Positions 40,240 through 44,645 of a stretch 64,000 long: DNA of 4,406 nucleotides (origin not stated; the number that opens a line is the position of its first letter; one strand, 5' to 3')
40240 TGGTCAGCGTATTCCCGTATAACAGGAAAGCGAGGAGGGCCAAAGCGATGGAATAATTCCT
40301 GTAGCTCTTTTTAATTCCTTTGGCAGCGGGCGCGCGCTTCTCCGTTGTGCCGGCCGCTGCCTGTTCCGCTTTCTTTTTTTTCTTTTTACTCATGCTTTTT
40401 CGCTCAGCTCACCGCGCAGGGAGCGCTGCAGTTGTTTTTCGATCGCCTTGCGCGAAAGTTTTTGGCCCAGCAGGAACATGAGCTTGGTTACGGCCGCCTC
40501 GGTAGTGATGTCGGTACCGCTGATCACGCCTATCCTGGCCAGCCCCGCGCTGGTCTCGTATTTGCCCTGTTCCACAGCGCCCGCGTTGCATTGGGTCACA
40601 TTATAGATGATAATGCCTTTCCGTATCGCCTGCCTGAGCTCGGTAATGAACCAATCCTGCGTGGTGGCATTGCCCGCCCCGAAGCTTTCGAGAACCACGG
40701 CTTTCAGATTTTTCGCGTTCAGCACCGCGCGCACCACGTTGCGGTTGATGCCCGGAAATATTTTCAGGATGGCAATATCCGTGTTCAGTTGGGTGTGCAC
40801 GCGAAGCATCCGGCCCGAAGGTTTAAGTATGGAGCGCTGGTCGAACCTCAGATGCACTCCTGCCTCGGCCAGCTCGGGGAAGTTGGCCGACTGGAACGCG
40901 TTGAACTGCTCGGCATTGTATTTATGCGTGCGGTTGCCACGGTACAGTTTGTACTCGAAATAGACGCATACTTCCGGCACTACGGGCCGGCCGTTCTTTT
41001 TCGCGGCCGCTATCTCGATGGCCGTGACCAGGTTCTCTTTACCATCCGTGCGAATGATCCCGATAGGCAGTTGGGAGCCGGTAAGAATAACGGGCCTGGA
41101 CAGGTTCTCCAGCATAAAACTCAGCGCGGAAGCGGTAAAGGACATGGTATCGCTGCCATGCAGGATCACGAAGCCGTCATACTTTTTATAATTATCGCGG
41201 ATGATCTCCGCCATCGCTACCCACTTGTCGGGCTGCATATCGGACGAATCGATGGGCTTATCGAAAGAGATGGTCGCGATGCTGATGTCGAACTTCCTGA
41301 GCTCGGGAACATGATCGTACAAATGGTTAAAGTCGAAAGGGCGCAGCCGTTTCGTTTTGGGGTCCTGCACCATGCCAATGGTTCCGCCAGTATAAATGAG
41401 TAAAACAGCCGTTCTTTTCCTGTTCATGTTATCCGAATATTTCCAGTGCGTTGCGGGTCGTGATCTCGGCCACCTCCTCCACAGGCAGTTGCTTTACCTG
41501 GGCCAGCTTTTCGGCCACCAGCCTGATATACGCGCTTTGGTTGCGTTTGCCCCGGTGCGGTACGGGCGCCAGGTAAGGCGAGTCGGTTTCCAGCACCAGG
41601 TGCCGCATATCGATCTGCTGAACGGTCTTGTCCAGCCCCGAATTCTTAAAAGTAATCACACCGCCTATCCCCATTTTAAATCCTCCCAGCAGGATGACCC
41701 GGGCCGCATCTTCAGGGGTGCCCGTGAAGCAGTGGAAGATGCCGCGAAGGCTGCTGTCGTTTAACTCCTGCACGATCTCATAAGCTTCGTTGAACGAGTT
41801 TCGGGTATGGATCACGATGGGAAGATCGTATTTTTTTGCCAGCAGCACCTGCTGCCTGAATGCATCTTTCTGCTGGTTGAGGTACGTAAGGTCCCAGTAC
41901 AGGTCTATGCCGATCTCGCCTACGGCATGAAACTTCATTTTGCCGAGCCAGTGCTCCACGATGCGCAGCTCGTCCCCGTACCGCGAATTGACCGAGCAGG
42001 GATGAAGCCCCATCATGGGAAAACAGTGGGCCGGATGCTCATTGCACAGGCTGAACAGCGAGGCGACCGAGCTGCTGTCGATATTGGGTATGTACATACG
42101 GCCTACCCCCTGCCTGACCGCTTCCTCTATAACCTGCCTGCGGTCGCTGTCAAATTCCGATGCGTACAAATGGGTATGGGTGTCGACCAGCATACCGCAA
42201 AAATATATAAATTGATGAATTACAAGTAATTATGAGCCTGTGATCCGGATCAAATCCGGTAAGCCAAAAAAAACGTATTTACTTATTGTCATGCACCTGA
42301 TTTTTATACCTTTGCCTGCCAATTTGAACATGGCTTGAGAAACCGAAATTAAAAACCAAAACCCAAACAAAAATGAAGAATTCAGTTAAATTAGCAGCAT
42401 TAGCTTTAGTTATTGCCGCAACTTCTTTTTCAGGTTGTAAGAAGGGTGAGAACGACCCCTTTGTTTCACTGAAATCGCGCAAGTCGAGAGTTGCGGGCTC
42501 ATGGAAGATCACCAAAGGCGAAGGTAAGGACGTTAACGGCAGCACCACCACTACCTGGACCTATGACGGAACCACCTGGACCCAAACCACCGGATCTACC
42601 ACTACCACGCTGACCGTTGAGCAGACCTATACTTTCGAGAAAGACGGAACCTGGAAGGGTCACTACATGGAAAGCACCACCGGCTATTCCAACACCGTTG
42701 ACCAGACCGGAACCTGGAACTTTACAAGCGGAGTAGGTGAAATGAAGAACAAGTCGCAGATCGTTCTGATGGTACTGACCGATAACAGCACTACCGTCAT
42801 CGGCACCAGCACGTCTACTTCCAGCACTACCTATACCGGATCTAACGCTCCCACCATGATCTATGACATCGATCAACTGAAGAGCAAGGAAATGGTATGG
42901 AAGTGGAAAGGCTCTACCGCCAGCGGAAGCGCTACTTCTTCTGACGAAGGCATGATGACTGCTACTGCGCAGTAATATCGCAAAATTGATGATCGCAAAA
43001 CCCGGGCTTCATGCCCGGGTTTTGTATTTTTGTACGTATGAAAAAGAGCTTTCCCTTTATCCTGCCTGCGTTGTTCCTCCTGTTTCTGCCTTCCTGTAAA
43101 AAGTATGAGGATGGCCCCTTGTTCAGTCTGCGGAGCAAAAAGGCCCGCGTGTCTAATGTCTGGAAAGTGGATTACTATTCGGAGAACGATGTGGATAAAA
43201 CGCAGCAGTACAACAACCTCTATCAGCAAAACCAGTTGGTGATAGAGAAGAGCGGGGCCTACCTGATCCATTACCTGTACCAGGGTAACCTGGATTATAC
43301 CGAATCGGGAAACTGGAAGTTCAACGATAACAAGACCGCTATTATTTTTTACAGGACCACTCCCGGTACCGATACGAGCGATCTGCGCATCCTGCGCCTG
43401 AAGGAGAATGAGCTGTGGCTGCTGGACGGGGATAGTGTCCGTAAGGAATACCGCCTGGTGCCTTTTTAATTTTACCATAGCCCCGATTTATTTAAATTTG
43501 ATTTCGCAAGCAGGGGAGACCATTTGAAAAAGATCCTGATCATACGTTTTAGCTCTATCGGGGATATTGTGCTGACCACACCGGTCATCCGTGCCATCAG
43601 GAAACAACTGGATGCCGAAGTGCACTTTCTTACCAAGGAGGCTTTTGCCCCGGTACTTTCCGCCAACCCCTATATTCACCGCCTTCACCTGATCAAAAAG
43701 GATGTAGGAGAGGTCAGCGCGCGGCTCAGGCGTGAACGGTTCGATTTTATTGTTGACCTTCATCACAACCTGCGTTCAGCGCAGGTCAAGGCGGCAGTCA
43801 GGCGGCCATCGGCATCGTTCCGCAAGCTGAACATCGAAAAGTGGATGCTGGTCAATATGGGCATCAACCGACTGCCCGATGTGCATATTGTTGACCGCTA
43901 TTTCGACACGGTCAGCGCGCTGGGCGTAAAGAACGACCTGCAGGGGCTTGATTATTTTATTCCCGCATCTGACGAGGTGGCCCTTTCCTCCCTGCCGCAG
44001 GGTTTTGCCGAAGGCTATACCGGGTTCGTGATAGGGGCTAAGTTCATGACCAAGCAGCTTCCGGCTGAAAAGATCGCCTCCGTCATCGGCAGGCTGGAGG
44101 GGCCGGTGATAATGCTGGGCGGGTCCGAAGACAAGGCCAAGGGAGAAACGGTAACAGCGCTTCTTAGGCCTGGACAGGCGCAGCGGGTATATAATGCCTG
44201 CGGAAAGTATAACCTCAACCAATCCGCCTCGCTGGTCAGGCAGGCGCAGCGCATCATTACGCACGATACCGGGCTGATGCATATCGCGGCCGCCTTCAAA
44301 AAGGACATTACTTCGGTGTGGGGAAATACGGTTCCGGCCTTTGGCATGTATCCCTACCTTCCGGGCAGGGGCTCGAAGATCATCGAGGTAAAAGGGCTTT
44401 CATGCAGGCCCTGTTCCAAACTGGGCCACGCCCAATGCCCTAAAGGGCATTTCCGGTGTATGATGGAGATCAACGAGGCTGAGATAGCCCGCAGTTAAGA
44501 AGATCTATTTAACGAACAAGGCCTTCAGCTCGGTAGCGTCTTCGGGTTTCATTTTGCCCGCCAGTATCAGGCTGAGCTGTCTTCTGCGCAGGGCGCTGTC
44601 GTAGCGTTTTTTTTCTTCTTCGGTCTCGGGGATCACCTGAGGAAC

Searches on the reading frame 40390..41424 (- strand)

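Call 55: search_protein_families(library=pfam, proteins=[window:40390-41424:-], max_evalue=0.00001)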
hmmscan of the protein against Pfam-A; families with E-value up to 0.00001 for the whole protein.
window:40390-41424:- (344 aa): 2 families
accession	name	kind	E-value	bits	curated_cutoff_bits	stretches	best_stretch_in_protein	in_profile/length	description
PF00710.25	Asparaginase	-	2.4e-60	203.8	22.5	1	7-197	2-190/193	Asparaginase, N-terminal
PF17763.6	Asparaginase_C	-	4.1e-32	111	34.6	1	217-330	2-112/114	Glutaminase/Asparaginase C-terminal domain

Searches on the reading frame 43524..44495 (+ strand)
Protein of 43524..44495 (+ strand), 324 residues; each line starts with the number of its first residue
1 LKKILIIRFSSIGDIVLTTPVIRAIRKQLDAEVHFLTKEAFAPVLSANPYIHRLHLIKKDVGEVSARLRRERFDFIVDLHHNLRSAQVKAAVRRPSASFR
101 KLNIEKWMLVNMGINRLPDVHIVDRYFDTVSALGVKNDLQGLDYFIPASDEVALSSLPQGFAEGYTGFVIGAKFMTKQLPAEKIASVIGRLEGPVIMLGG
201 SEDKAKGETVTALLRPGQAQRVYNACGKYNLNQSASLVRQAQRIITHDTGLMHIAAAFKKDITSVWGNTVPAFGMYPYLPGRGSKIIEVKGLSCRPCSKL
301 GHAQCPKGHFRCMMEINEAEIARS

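Call 15: search_protein_families(library=pfam, proteins=[window:43524-44495:+], max_evalue=0.001)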
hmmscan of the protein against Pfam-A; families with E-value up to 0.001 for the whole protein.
window:43524-44495:+ (324 aa): 1 family
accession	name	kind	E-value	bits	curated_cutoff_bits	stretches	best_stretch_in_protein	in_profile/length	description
PF01075.23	Glyco_transf_9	-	8.3e-25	88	22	1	65-275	5-218/247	Glycosyltransferase family 9 (heptosyltransferase)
